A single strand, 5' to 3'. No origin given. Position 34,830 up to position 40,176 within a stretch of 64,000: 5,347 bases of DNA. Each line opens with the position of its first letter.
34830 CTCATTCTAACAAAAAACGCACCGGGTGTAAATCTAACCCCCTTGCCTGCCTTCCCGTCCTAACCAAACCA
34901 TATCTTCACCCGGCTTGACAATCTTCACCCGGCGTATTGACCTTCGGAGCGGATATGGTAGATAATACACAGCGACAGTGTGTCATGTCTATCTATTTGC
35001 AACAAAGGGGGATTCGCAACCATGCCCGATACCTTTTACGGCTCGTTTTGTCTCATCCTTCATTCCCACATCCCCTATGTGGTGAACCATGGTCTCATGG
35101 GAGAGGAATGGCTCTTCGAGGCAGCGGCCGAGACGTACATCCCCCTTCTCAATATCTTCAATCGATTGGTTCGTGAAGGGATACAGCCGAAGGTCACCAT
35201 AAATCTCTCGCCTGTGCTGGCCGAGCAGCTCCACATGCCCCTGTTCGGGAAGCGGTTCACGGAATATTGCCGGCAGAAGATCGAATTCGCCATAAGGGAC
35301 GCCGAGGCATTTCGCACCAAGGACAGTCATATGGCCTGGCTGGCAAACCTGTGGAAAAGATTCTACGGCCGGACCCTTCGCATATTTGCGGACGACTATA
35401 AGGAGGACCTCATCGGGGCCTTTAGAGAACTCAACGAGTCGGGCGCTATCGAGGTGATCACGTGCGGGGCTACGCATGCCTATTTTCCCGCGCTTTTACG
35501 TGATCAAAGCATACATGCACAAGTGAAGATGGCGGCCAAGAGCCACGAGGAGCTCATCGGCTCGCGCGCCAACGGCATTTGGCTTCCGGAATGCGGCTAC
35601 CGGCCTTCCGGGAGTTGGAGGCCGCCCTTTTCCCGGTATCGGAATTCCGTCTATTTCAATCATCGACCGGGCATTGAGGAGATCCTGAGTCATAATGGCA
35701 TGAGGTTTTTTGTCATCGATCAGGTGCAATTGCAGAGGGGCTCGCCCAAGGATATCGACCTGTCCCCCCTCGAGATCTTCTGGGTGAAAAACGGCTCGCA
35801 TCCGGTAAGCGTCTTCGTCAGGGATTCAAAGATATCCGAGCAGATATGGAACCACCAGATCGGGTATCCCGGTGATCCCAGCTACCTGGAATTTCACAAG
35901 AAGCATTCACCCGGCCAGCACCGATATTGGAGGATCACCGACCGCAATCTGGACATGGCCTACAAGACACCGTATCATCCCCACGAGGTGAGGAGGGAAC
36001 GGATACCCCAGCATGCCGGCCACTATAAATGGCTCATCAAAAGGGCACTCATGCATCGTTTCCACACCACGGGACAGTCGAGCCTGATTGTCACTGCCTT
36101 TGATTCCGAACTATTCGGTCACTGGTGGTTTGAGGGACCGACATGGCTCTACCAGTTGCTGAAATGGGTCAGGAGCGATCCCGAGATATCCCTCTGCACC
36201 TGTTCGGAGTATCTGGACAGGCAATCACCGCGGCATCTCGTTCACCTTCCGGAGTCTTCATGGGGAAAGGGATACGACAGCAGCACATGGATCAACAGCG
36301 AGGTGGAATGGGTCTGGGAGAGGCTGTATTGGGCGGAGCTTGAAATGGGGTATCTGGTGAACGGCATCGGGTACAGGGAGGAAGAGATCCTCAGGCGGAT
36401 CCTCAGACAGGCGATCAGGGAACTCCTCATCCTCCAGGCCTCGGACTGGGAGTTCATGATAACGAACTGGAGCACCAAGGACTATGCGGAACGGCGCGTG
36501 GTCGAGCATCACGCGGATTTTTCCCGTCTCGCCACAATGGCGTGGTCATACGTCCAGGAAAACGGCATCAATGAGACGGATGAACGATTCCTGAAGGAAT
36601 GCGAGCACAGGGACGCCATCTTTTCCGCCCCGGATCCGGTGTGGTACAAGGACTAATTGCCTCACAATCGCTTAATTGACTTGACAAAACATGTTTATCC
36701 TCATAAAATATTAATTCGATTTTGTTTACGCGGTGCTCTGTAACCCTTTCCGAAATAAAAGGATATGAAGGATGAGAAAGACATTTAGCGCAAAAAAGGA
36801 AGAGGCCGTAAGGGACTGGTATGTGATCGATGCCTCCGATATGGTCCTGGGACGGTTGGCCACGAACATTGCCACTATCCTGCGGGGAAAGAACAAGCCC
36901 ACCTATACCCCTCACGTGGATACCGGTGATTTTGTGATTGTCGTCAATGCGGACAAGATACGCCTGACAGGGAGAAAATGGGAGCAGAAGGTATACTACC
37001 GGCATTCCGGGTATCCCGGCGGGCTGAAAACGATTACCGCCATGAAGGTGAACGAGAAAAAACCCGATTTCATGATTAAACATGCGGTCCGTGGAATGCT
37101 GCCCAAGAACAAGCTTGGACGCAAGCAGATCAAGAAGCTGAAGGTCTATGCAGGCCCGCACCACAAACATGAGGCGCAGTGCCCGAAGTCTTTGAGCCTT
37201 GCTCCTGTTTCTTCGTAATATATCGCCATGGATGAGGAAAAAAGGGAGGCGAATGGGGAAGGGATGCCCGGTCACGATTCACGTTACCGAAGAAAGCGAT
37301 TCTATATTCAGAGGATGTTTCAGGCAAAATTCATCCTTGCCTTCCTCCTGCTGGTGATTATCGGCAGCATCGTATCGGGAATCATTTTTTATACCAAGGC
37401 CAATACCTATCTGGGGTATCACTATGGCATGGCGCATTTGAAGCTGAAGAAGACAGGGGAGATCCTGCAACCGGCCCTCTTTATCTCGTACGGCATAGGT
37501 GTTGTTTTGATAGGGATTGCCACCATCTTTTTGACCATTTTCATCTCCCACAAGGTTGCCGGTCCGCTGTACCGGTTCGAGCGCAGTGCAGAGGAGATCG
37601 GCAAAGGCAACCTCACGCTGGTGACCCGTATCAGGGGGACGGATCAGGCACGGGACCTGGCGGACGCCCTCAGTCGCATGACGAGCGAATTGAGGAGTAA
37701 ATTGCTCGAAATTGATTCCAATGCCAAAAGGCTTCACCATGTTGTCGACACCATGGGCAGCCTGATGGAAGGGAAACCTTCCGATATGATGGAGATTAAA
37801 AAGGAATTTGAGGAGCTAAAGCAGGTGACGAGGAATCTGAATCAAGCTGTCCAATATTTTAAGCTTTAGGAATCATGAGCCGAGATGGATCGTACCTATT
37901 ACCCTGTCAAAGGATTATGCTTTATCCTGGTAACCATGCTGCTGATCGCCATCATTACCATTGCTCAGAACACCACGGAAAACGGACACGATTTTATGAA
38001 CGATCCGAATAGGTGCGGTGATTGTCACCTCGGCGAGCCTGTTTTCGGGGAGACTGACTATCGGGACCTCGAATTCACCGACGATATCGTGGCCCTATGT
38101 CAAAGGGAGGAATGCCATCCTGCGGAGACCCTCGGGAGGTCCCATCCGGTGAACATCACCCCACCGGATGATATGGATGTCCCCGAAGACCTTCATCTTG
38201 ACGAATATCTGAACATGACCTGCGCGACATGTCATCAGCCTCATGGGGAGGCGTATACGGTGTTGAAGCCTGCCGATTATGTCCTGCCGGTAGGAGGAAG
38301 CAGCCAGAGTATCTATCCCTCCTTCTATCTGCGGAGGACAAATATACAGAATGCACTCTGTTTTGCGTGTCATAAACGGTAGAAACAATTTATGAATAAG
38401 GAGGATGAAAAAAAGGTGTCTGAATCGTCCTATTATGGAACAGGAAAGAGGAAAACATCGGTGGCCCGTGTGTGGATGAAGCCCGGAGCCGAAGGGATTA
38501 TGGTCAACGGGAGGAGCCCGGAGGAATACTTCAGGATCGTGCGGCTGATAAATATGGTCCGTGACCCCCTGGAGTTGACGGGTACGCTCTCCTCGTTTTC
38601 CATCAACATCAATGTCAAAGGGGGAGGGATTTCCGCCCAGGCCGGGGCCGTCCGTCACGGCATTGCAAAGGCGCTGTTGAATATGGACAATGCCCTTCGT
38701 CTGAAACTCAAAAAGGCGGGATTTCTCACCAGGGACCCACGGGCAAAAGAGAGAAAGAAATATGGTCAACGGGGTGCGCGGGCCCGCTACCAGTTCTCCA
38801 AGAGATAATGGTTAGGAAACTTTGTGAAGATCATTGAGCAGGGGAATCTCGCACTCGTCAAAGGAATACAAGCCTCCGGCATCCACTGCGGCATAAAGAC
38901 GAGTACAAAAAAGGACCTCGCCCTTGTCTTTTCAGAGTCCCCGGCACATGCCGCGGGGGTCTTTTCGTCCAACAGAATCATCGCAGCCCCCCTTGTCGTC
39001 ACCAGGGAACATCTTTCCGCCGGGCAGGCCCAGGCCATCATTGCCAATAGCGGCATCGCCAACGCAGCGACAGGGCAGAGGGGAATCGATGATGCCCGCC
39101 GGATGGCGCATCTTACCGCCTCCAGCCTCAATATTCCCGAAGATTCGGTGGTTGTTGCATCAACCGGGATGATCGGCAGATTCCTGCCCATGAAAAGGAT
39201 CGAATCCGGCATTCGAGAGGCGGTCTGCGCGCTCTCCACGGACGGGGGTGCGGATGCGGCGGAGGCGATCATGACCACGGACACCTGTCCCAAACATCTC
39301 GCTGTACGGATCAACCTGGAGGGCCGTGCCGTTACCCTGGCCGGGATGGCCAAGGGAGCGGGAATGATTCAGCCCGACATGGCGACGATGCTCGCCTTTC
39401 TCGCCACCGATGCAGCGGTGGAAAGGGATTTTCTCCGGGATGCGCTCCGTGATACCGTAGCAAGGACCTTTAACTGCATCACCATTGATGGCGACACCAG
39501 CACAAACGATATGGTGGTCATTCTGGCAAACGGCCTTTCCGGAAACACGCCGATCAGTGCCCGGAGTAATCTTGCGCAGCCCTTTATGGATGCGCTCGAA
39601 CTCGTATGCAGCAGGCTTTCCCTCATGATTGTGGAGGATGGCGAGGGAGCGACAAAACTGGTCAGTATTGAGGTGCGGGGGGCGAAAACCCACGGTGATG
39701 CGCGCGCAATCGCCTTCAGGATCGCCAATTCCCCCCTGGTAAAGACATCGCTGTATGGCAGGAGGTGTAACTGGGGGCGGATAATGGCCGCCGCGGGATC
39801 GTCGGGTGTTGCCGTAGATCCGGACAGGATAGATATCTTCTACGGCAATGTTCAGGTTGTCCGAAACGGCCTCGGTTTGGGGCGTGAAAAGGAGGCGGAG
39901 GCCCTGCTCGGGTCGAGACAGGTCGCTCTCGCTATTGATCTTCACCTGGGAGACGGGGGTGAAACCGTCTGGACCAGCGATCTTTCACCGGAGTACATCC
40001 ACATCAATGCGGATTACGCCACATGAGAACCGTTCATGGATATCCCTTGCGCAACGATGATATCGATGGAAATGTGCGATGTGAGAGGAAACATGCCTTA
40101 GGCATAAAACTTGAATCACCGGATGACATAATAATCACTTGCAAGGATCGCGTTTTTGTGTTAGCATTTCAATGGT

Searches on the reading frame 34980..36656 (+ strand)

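Call 57: search_protein_families(library=pfam, proteins=[window:34980-36656:+], max_evalue=0.00001)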
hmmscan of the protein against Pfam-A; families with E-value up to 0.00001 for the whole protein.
window:34980-36656:+ (558 aa): 2 families
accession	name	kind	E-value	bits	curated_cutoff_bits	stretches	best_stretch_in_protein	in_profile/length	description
PF03065.20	Glyco_hydro_57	-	6.1e-38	131.2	21.2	1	25-424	2-291/291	Glycosyl hydrolase family 57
PF09210.16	BE_C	-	4.5e-22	78.8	25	1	449-553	2-98/101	1,4-alpha-glucan branching enzyme, C-terminal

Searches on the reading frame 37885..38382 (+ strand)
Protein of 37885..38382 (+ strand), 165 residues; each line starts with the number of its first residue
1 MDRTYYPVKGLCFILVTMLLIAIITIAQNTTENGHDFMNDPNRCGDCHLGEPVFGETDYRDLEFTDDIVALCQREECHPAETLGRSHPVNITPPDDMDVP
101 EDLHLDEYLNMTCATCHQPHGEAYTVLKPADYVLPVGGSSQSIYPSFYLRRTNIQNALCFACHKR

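Call 57: search_protein_families(library=pfam, proteins=[window:37885-38382:+], max_evalue=0.00001)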
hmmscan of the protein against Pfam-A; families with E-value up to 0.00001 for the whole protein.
window:37885-38382:+ (165 aa): 1 family
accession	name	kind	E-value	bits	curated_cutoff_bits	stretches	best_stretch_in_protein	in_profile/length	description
PF09699.15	Paired_CXXCH_1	-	3.5e-06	27.1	20.6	0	112-124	8-20/41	Doubled CXXCH motif (Paired_CXXCH_1)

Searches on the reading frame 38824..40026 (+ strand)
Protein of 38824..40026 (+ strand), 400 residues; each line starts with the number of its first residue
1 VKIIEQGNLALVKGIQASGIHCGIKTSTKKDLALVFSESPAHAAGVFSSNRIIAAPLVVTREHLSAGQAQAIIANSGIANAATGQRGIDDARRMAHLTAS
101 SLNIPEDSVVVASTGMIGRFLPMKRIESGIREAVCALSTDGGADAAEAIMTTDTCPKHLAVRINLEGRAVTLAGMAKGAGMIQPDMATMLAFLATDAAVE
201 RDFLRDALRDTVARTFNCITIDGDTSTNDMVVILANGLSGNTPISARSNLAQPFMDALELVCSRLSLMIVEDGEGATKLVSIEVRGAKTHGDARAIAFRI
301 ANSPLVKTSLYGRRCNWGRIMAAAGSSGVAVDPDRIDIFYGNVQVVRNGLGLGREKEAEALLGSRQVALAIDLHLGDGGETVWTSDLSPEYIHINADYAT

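Call 58: search_protein_families(library=pfam, proteins=[window:38824-40026:+], max_evalue=0.00001)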
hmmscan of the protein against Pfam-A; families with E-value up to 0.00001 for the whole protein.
window:38824-40026:+ (400 aa): 1 family
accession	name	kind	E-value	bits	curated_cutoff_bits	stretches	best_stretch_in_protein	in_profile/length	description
PF01960.23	ArgJ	-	3.3e-145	484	32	1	17-400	2-377/377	ArgJ family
